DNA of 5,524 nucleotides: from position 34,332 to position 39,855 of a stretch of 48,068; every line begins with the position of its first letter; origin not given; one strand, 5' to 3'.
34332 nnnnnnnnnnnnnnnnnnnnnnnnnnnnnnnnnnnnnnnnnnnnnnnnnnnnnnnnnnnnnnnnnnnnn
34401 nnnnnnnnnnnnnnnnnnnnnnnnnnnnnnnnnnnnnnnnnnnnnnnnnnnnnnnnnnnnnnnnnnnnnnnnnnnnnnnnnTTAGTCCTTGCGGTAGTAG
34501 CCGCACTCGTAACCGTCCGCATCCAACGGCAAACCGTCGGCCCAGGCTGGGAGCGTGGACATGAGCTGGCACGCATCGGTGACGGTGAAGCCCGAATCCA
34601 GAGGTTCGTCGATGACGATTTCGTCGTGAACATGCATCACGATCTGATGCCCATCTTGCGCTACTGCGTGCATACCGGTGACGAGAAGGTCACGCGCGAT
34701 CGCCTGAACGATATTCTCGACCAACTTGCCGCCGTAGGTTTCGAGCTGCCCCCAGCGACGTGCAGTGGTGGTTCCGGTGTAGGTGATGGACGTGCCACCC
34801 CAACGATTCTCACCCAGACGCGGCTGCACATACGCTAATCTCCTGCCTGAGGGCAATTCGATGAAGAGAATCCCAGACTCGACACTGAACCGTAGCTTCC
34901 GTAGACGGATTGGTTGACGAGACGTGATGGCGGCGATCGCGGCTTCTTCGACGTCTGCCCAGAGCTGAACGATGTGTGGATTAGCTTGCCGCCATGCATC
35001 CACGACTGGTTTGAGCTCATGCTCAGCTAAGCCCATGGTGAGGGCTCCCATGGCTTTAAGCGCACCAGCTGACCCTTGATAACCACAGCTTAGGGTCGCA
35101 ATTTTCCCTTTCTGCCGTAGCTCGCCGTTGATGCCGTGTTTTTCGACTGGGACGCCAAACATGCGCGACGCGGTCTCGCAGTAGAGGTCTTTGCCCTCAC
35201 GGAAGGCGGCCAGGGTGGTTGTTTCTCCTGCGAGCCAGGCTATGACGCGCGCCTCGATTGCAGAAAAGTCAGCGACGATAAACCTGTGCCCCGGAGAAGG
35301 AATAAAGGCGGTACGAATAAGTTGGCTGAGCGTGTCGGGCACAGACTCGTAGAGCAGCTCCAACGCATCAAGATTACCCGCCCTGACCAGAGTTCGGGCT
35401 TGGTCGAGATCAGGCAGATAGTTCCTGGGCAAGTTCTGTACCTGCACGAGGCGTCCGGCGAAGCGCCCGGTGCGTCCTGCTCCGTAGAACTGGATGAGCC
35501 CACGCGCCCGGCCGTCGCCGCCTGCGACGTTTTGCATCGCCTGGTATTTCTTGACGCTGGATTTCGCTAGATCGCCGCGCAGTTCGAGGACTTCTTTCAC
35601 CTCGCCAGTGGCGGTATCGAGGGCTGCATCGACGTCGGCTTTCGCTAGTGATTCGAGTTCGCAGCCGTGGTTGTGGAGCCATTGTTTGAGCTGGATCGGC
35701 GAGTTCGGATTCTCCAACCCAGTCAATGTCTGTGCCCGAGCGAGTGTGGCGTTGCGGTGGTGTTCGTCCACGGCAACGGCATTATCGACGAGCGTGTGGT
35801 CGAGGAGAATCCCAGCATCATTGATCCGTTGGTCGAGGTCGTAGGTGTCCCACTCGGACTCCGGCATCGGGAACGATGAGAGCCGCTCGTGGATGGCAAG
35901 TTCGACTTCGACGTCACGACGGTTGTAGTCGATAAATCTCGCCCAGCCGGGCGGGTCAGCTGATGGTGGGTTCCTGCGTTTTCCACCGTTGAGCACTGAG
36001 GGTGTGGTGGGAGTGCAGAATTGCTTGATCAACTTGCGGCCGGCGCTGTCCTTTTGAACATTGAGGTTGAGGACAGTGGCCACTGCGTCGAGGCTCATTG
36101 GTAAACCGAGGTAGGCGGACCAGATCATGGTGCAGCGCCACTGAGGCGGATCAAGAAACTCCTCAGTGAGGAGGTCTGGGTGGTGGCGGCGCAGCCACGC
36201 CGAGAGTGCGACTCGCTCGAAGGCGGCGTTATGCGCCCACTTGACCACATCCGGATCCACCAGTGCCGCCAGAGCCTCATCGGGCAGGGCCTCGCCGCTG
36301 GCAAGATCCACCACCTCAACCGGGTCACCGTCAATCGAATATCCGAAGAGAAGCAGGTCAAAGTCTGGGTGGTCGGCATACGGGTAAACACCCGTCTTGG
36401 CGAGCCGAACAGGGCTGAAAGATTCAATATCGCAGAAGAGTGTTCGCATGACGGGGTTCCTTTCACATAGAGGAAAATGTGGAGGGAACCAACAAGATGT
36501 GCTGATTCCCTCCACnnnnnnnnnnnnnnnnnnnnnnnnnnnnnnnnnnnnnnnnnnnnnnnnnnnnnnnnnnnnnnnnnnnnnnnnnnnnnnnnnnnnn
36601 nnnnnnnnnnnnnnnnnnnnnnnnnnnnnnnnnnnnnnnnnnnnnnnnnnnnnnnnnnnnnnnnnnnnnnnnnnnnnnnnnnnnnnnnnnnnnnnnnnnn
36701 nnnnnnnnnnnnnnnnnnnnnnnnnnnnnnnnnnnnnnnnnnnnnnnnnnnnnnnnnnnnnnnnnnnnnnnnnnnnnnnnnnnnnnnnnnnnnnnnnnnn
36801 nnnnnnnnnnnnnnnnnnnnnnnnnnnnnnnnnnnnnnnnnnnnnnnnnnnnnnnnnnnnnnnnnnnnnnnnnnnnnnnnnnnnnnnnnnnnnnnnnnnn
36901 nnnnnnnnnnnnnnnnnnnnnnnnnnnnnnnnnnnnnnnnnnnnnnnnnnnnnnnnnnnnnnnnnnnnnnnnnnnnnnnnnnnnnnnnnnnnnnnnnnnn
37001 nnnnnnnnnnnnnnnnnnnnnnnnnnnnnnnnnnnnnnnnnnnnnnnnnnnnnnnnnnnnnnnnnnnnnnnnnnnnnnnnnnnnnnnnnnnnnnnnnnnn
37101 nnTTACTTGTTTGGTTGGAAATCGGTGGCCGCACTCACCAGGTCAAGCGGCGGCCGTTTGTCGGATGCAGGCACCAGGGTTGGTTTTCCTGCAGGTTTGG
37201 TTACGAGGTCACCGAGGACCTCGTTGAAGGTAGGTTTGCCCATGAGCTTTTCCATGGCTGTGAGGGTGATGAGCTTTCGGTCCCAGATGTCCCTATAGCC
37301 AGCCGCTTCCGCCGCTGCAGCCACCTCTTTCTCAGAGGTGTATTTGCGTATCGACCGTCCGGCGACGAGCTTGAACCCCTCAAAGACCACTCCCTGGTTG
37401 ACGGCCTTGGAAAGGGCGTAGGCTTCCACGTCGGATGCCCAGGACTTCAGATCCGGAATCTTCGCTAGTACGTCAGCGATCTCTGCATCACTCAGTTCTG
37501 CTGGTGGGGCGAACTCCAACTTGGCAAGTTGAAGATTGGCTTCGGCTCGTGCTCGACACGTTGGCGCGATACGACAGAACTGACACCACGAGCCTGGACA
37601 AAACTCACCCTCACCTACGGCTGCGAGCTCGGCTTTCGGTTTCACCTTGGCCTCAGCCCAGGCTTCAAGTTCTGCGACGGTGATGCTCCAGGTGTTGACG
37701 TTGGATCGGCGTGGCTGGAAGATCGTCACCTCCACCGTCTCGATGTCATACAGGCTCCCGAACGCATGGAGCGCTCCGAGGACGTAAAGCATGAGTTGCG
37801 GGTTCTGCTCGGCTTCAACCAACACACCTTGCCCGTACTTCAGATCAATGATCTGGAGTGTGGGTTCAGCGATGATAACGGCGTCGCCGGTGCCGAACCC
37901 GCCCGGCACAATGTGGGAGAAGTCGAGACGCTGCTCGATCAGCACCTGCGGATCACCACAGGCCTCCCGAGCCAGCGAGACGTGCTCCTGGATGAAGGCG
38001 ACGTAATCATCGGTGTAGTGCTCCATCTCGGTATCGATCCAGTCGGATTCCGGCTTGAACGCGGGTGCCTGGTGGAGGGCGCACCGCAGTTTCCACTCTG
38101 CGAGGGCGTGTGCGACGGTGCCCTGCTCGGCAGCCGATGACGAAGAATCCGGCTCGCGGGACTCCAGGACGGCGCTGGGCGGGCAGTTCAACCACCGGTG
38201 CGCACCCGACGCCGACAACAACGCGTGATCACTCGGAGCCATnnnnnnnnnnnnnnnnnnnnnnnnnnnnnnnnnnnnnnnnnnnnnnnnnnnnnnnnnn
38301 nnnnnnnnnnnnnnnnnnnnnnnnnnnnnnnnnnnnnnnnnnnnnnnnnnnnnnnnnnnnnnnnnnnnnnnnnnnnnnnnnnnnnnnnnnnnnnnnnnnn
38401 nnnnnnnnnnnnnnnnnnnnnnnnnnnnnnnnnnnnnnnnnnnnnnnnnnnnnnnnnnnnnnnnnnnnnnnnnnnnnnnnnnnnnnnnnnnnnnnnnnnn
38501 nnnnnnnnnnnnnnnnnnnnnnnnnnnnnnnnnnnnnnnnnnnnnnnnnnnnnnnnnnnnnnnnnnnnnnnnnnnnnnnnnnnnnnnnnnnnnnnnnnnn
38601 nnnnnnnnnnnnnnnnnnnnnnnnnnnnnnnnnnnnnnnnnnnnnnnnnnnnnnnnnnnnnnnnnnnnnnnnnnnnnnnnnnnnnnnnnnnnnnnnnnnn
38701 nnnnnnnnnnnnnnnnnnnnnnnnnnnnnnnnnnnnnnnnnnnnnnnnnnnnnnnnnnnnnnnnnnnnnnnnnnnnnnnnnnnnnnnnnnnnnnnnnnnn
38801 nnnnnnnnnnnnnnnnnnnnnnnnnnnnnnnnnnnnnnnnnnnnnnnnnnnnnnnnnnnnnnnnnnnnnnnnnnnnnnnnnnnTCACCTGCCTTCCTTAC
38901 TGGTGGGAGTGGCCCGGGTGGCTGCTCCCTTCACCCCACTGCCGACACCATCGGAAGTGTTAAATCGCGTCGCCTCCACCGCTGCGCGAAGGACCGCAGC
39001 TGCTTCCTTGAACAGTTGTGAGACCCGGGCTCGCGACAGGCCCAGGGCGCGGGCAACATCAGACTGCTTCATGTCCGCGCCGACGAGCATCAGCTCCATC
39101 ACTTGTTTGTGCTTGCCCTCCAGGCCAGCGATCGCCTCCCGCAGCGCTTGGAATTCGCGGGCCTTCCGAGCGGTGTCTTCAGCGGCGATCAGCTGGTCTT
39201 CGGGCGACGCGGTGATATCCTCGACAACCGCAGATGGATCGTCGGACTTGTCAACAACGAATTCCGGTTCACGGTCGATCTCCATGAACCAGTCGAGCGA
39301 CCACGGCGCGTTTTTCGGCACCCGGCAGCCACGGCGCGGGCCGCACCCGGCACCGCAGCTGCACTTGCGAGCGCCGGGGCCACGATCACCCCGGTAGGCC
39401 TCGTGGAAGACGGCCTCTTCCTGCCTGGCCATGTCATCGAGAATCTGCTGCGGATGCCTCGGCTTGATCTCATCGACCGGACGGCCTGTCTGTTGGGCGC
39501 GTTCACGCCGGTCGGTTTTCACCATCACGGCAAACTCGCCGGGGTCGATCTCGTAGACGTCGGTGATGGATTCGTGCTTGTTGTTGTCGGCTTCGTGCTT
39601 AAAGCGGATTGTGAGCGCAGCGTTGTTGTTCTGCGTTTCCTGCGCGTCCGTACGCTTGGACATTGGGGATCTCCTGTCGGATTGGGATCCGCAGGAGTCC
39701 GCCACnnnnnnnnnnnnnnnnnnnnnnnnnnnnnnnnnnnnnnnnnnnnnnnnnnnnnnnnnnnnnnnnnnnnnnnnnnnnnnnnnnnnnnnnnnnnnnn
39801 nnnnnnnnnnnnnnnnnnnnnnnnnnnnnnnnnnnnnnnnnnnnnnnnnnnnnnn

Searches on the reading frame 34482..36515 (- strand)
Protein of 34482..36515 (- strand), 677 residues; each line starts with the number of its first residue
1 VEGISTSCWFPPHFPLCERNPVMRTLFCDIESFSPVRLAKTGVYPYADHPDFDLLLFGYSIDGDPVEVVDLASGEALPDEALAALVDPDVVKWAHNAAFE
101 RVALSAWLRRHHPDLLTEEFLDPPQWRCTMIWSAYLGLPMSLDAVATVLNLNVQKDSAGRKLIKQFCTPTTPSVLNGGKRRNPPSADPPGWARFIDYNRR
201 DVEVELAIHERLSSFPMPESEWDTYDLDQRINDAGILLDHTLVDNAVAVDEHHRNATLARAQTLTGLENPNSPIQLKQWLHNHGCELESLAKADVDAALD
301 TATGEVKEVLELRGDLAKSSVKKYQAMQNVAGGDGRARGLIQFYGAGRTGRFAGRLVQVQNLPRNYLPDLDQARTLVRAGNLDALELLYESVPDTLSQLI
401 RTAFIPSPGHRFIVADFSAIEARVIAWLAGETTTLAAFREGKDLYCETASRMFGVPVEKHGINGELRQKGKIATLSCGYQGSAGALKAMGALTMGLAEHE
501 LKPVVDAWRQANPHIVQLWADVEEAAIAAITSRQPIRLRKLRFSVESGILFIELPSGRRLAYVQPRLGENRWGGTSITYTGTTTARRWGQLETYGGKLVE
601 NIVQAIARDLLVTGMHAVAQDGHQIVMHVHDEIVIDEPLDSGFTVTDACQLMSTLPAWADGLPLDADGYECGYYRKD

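Call 67: search_protein_families(library=pfam, proteins=[window:34482-36515:-], max_evalue=0.001)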
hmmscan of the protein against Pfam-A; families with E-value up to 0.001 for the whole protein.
window:34482-36515:- (677 aa): 1 family
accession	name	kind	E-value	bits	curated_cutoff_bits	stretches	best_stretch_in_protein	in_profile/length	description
PF00476.26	DNA_pol_A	-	3.1e-21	76.2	34.3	1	259-526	20-262/381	DNA polymerase family A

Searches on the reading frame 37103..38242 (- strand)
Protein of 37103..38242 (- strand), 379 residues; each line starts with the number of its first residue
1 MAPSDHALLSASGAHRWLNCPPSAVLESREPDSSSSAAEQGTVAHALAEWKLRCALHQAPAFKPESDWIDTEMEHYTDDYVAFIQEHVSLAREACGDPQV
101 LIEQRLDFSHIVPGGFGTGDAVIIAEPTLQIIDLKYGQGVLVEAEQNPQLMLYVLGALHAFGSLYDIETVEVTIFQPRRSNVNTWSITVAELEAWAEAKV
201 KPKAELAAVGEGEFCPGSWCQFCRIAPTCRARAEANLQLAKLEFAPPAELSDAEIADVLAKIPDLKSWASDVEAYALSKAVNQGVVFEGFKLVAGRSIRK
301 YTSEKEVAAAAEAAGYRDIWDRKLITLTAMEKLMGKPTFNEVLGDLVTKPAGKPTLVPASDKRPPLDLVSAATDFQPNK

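Call 67: search_protein_families(library=pfam, proteins=[window:37103-38242:-], max_evalue=0.001)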
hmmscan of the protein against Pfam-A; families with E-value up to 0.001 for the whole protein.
window:37103-38242:- (379 aa): 2 families
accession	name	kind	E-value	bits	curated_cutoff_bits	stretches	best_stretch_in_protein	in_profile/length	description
PF10926.14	DUF2800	-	1.3e-153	512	21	1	6-364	1-368/368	Protein of unknown function (DUF2800)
PF12705.13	PDDEXK_1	-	4.2e-12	47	22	1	9-230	2-247/247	PD-(D/E)XK nuclease superfamily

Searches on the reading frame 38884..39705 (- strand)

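Call 67: search_protein_families(library=pfam, proteins=[window:38884-39705:-], max_evalue=0.001)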
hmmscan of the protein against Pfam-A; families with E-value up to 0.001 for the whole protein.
window:38884-39705:- (273 aa): 2 families
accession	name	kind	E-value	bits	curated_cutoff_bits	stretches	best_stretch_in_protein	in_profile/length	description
PF04545.22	Sigma70_r4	-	6.3e-08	32.4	24.1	1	191-240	1-49/50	Sigma-70, region 4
PF16509.11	KORA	-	0.00012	22.7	26.7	1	182-238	3-57/84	TrfB plasmid transcriptional repressor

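Call 93: search_protein_families(library=phrogs, proteins=[window:38884-39705:-], max_evalue=0.001)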
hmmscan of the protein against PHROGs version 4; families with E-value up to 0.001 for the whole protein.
window:38884-39705:- (273 aa): 4 families
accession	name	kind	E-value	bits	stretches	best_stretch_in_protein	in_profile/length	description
phrog_1740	-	transcription regulation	4.5e-07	29.7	1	149-247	134-220/567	RNA polymerase sigma factor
phrog_351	-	transcription regulation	1.3e-06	28.3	1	185-244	666-727/928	RNA polymerase sigma factor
phrog_36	-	transcription regulation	7e-05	23.5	1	159-233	103-177/220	transcriptional regulator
phrog_686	-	DNA, RNA and nucleotide metabolism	0.00015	23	1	170-233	13-70/76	HTH DNA binding protein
